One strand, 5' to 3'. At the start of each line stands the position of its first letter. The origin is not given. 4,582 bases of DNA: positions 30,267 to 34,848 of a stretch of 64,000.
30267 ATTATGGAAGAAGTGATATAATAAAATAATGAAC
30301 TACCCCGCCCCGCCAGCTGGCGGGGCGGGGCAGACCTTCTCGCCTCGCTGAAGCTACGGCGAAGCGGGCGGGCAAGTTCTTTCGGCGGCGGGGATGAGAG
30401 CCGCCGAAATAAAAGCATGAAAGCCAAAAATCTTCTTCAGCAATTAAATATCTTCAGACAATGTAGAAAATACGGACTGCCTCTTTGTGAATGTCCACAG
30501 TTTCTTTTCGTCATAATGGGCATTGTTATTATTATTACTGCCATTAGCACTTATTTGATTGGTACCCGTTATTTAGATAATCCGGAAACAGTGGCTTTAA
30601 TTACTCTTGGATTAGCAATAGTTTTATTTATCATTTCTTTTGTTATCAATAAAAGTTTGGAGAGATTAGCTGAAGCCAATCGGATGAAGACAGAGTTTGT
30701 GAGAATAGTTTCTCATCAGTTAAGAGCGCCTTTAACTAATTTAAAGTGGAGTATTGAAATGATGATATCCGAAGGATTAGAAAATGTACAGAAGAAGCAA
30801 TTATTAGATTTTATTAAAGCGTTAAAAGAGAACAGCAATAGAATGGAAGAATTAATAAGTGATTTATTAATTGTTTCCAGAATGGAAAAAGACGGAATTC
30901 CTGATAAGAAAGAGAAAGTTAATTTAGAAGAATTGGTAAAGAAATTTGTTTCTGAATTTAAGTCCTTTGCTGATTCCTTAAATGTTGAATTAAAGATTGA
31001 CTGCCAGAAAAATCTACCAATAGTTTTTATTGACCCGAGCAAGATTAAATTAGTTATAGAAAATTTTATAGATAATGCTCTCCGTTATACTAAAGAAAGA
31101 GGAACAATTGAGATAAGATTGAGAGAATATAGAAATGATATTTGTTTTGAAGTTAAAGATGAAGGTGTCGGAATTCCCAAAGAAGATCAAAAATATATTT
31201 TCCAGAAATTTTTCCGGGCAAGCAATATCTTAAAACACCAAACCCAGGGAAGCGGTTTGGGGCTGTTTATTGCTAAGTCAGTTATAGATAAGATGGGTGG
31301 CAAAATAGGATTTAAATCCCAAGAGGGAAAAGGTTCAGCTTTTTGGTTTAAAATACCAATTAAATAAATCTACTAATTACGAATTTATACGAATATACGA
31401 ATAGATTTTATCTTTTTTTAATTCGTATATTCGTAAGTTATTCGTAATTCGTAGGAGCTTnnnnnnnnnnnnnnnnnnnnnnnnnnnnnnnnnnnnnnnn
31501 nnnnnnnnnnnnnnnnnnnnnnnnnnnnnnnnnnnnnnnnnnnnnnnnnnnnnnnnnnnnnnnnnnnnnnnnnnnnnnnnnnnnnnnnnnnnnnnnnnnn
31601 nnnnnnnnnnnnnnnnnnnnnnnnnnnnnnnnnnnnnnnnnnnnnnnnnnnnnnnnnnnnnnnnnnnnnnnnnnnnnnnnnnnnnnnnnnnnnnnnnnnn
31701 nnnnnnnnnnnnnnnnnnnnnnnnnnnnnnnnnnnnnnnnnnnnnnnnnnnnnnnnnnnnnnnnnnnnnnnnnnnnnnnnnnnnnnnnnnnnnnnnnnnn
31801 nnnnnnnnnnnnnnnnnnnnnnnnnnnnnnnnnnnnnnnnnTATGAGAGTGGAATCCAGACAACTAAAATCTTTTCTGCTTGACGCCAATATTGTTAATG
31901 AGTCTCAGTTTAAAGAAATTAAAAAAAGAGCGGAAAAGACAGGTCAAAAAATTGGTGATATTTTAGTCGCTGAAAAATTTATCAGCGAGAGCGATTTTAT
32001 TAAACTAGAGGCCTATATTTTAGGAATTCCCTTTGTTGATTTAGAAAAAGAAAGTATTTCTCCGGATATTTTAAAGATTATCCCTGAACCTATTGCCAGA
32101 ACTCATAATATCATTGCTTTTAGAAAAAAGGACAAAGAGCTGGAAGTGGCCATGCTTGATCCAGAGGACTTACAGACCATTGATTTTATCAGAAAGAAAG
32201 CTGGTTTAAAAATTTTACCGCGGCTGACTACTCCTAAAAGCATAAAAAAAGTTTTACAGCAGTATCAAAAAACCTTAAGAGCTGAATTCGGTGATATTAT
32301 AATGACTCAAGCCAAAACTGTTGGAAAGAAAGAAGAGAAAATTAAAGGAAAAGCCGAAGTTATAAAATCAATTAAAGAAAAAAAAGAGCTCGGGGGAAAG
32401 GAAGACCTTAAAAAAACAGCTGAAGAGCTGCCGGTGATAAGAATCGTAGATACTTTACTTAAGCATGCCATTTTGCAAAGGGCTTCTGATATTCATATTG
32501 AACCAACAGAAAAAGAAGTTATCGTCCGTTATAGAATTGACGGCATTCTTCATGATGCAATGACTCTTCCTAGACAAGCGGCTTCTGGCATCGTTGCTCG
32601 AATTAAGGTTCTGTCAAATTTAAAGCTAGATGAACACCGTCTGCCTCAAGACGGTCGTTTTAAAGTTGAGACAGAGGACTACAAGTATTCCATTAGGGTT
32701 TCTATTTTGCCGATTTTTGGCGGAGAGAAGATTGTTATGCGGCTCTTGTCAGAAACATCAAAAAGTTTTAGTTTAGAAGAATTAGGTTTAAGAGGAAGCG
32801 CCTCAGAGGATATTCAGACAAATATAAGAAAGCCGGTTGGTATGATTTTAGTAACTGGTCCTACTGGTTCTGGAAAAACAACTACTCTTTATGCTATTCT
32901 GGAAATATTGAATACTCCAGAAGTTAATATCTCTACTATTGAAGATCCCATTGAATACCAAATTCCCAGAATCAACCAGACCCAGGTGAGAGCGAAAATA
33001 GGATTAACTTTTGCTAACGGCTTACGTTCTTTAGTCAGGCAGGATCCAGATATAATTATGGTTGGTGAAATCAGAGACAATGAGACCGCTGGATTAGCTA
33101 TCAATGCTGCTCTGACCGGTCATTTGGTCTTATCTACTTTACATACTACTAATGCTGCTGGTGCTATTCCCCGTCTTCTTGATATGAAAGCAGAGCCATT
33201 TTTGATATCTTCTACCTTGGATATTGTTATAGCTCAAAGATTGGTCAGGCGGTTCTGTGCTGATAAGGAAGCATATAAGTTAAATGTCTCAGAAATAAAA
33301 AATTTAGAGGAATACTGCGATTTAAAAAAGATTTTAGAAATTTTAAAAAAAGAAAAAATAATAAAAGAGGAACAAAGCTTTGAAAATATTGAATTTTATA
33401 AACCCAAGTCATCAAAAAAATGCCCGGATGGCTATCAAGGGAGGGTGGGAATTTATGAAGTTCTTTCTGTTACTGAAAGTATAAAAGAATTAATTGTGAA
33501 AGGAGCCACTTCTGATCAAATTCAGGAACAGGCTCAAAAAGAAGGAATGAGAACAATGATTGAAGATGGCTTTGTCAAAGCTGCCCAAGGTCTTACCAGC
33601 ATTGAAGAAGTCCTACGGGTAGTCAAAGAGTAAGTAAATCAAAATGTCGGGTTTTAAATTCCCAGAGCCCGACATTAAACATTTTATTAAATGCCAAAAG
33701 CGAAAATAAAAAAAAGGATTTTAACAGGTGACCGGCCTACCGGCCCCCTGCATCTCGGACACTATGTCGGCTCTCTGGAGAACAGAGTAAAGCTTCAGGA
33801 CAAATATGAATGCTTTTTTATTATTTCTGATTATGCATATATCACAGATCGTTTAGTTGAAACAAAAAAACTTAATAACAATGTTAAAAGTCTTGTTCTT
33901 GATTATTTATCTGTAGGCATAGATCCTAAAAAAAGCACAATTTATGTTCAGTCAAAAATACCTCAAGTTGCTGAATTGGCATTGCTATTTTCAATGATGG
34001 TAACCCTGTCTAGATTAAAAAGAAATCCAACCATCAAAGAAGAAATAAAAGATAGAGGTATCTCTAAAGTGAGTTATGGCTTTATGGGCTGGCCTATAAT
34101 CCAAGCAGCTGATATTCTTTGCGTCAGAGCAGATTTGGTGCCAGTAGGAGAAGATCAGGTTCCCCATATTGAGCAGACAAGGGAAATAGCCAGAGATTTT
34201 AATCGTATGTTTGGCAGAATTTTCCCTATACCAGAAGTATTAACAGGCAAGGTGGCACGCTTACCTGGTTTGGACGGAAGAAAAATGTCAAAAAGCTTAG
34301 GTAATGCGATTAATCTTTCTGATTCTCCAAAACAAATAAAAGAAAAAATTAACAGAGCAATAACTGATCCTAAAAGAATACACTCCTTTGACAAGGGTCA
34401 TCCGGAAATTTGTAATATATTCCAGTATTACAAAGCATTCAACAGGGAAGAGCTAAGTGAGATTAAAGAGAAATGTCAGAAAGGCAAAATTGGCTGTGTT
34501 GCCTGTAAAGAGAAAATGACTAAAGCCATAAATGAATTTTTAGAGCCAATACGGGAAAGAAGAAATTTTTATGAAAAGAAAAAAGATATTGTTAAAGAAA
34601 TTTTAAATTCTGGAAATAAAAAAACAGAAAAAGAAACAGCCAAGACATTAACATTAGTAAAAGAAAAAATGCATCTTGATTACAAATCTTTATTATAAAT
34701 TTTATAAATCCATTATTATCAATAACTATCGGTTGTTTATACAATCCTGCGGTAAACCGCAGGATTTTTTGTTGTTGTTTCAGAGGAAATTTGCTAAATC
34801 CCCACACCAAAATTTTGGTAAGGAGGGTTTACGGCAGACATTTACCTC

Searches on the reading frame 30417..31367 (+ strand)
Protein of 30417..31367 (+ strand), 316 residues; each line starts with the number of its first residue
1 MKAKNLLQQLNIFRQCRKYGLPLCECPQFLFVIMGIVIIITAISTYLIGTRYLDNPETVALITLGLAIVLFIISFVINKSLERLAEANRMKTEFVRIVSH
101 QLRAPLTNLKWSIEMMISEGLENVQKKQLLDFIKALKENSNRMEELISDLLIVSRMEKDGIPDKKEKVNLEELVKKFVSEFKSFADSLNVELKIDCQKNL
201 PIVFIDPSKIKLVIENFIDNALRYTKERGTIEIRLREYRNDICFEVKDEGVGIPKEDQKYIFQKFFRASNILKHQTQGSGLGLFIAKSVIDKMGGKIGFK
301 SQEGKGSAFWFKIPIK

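Call 8: search_protein_families(library=pfam, proteins=[window:30417-31367:+], max_evalue=0.01)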
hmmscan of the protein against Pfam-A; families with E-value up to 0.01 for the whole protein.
window:30417-31367:+ (316 aa): 5 families
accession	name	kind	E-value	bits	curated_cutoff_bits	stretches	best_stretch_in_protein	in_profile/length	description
PF02518.31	HATPase_c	-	1.2e-28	100.2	26.4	1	206-315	2-109/111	Histidine kinase-, DNA gyrase B-, and HSP90-like ATPase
PF00512.31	HisKA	-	4.3e-12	46.3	26.9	1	90-157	1-64/66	His Kinase A (phospho-acceptor) domain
PF13581.12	HATPase_c_2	-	3.6e-05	24.2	27.4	1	209-293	31-112/127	Histidine kinase-like ATPase domain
PF14501.12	HATPase_c_5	-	0.00011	22.5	22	1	209-305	5-94/102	GHKL domain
PF13589.12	HATPase_c_3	-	0.0045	17.4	25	0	213-287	6-81/137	Histidine kinase-, DNA gyrase B-, and HSP90-like ATPase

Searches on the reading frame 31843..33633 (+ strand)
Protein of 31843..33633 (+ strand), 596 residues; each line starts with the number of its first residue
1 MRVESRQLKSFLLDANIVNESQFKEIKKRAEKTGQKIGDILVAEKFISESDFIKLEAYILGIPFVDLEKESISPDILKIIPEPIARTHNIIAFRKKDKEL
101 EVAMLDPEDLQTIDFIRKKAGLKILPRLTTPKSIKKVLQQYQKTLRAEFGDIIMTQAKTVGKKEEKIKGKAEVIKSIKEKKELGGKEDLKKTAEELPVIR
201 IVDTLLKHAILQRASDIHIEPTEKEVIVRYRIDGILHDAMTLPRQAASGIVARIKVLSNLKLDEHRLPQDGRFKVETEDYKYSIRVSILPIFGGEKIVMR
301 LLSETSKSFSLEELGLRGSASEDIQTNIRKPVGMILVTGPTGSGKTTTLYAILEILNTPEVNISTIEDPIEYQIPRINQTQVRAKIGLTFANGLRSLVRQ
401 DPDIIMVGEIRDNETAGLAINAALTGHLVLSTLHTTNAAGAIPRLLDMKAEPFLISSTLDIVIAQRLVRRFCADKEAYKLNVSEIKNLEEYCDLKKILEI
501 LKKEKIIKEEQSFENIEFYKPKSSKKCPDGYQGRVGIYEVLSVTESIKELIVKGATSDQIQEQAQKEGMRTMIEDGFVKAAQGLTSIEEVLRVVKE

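Call 8: search_protein_families(library=pfam, proteins=[window:31843-33633:+], max_evalue=0.01)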
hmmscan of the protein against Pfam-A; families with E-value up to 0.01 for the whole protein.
window:31843-33633:+ (596 aa): 10 families
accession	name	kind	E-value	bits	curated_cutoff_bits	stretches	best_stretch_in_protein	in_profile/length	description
PF00437.27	T2SSE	-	1.5e-128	429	24.9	1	193-592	3-370/370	Type II/IV secretion system protein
PF05157.20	MshEN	-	8.6e-18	64.6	23.1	1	60-146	1-88/90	MshEN domain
PF13555.12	AAA_29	-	0.0003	20.9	27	1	331-359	21-49/61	P-loop containing region of AAA domain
PF25199.1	nSTAND_NTPase5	-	0.00036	20.8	34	1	322-372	30-82/145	Novel STAND NTPase 5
PF03215.21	Rad17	-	0.00079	19.8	23.8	0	330-357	43-70/186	Rad17 P-loop domain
PF13401.12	AAA_22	-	0.00092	20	27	1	333-362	6-33/130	AAA domain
PF00005.33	ABC_tran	-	0.0018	19.3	25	1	334-392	13-67/137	ABC transporter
PF13191.12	AAA_16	-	0.0022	19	32.6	1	331-362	24-54/167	AAA ATPase domain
PF02463.25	SMC_N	-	0.0046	16.8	40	0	331-421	23-114/220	RecF/RecN/SMC N terminal domain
PF13245.12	AAA_19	-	0.009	16.6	25.1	0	333-358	12-37/134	AAA domain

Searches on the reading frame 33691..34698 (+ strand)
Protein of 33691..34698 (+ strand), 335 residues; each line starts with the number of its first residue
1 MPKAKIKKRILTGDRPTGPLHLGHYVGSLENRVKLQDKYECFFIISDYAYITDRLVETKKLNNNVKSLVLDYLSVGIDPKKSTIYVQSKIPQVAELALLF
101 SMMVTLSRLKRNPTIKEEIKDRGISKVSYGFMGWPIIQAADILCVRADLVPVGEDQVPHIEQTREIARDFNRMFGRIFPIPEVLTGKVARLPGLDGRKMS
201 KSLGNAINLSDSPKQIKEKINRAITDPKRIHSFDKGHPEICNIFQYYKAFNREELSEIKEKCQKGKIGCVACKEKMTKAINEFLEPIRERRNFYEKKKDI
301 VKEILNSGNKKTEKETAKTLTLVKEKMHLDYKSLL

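Call 8: search_protein_families(library=pfam, proteins=[window:33691-34698:+], max_evalue=0.01)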
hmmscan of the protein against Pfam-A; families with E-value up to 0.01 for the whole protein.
window:33691-34698:+ (335 aa): 1 family
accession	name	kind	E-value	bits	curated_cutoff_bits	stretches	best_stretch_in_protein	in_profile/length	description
PF00579.31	tRNA-synt_1b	-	5.6e-71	239.7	21.1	1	8-285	6-292/292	tRNA synthetases class I (W and Y)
